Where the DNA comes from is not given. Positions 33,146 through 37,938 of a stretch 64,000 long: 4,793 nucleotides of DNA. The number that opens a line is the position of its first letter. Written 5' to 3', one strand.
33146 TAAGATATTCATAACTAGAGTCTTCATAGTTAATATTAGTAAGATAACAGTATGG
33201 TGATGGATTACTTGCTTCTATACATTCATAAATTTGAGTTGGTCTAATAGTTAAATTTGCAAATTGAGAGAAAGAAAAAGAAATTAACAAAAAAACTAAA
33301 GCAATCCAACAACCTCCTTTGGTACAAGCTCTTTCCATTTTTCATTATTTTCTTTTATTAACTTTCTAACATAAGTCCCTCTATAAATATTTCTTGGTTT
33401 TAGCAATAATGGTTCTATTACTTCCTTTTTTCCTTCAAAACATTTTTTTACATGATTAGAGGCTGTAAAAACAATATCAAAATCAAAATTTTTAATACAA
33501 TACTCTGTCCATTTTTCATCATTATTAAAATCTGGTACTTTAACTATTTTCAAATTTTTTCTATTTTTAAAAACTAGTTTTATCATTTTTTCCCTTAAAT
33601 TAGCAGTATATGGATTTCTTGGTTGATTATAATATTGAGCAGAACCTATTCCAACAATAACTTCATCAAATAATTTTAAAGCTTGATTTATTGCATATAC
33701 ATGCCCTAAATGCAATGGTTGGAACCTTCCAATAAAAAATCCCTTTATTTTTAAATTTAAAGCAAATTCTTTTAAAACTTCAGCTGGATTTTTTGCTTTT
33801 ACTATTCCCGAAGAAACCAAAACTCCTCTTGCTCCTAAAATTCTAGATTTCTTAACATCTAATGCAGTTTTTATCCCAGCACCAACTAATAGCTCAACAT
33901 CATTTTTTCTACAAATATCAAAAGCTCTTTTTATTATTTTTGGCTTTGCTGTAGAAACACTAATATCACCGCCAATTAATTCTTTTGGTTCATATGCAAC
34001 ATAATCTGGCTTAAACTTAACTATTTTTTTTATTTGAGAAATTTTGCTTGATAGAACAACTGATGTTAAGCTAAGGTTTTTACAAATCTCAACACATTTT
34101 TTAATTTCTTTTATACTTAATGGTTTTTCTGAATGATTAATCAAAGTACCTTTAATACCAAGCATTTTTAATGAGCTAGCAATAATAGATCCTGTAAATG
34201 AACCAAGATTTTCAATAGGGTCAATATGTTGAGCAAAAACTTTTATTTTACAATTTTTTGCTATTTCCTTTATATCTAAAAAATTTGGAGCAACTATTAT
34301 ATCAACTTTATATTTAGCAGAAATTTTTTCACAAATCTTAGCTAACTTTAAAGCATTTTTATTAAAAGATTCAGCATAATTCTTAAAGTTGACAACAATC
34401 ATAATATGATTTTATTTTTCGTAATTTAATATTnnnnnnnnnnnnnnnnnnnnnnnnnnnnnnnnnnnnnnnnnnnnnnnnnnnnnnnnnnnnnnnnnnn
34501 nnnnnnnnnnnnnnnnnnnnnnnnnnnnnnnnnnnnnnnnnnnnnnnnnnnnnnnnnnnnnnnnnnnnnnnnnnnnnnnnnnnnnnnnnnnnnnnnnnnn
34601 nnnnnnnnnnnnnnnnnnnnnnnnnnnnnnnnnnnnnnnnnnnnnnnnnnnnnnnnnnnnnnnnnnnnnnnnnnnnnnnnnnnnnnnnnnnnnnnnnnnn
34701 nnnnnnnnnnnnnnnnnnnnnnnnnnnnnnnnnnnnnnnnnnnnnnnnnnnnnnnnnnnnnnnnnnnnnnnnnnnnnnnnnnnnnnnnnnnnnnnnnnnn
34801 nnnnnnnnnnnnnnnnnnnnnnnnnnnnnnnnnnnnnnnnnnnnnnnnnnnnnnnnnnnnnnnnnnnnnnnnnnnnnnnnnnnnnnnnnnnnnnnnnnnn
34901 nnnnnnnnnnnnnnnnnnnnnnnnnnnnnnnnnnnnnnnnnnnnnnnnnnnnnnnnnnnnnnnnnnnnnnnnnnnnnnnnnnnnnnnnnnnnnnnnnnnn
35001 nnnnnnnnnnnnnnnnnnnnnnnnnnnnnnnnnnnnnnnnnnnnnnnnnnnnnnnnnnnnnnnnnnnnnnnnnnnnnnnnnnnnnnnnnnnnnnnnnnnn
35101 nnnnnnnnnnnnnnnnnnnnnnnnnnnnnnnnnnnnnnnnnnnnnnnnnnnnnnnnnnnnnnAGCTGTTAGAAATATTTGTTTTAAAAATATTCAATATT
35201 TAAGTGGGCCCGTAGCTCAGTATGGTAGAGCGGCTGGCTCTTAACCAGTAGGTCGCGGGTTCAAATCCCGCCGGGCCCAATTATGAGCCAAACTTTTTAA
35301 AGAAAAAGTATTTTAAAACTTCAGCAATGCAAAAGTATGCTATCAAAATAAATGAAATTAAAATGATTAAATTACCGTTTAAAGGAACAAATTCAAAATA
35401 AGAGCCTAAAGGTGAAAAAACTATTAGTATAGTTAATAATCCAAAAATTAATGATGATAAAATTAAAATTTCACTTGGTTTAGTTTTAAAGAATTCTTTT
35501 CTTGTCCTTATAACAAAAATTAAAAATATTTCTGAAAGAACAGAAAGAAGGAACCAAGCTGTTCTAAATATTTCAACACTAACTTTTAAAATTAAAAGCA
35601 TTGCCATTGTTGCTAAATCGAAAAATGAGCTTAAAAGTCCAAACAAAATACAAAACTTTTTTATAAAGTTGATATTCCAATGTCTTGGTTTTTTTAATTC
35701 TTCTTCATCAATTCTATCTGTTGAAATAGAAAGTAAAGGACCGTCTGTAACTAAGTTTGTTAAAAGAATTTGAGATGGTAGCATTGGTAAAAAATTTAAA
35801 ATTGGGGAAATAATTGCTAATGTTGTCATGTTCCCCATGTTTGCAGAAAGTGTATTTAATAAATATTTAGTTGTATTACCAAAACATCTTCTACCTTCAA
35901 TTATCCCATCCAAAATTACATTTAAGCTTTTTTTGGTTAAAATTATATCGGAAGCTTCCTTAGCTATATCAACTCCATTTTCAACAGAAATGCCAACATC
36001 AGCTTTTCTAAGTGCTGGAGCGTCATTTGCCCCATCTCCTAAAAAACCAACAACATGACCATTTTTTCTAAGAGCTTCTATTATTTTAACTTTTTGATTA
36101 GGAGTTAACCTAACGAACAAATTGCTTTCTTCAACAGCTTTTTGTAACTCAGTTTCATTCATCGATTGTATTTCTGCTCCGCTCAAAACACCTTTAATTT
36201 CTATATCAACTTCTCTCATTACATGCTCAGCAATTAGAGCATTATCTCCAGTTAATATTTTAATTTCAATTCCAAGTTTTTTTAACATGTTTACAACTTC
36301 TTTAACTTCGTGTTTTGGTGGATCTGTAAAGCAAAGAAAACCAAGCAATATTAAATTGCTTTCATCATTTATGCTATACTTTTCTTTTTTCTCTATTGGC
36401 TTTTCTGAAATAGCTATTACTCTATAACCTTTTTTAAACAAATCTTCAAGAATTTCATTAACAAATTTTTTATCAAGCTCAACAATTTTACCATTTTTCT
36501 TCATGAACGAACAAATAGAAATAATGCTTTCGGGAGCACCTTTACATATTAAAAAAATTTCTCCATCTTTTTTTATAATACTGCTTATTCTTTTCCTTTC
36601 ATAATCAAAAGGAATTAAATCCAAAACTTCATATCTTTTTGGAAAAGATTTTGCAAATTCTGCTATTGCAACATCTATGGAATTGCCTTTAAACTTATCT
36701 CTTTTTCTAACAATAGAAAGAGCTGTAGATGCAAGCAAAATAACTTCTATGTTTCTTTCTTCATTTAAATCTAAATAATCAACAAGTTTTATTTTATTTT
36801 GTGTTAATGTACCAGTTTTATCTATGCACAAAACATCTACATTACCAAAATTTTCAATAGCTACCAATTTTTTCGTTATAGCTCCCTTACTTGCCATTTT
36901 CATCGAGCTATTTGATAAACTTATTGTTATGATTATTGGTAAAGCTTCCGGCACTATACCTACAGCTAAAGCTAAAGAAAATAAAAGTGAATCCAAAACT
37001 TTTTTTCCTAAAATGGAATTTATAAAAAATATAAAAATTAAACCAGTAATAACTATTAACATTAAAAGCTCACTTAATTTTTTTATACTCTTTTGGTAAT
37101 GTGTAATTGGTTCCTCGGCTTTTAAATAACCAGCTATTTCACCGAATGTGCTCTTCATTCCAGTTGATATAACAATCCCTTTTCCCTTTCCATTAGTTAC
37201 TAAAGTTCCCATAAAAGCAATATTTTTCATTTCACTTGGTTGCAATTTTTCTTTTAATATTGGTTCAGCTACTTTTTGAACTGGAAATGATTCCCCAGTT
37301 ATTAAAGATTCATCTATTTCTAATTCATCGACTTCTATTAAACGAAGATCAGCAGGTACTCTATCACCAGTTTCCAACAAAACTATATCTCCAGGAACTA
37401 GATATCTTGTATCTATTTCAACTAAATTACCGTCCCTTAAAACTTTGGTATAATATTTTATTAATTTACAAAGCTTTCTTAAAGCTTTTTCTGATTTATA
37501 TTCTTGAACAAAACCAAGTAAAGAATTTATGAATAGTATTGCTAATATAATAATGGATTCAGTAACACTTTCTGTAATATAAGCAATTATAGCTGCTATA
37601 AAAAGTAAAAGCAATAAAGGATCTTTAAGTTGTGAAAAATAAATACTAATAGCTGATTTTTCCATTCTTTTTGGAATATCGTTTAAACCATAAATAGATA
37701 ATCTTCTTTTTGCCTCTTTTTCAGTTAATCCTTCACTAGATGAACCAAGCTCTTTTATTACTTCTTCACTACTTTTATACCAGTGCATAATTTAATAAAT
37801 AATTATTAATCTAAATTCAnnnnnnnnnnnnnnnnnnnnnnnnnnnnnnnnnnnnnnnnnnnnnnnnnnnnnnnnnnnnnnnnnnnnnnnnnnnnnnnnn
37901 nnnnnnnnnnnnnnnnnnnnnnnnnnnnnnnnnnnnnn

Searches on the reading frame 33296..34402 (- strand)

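Call 72: search_protein_families(library=pfam, proteins=[window:33296-34402:-], max_evalue=0.0001)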
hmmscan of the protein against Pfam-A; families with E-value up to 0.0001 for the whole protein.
window:33296-34402:- (368 aa): 2 families
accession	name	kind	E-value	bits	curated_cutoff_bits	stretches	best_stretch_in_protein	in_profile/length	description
PF00121.24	TIM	-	1.8e-32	113.2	20.1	1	1-210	2-242/245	Triosephosphate isomerase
PF01467.32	CTP_transf_like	-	8.9e-15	55.5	21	1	222-347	1-132/133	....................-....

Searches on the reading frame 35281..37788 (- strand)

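Call 72: search_protein_families(library=pfam, proteins=[window:35281-37788:-], max_evalue=0.0001)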
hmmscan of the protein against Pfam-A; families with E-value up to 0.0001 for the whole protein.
window:35281-37788:- (835 aa): 5 families
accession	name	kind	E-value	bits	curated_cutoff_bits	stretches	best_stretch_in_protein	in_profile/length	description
PF00122.25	E1-E2_ATPase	-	1.9e-49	168.1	28.1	1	109-301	2-181/181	E1-E2 ATPase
PF00689.26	Cation_ATPase_C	-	5.9e-22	78.7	27.3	1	666-828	1-175/175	Cation transporting ATPase, C-terminus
PF00690.31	Cation_ATPase_N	-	5.2e-19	68.1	20.4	1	3-69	2-69/69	Cation transporter/ATPase, N-terminus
PF00702.32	Hydrolase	-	2.8e-16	60.9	26.4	1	317-597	1-191/191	haloacid dehalogenase-like hydrolase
PF13246.12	Cation_ATPase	-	6.7e-12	45.7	21.7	1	361-428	14-90/91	Cation transport ATPase (P-type)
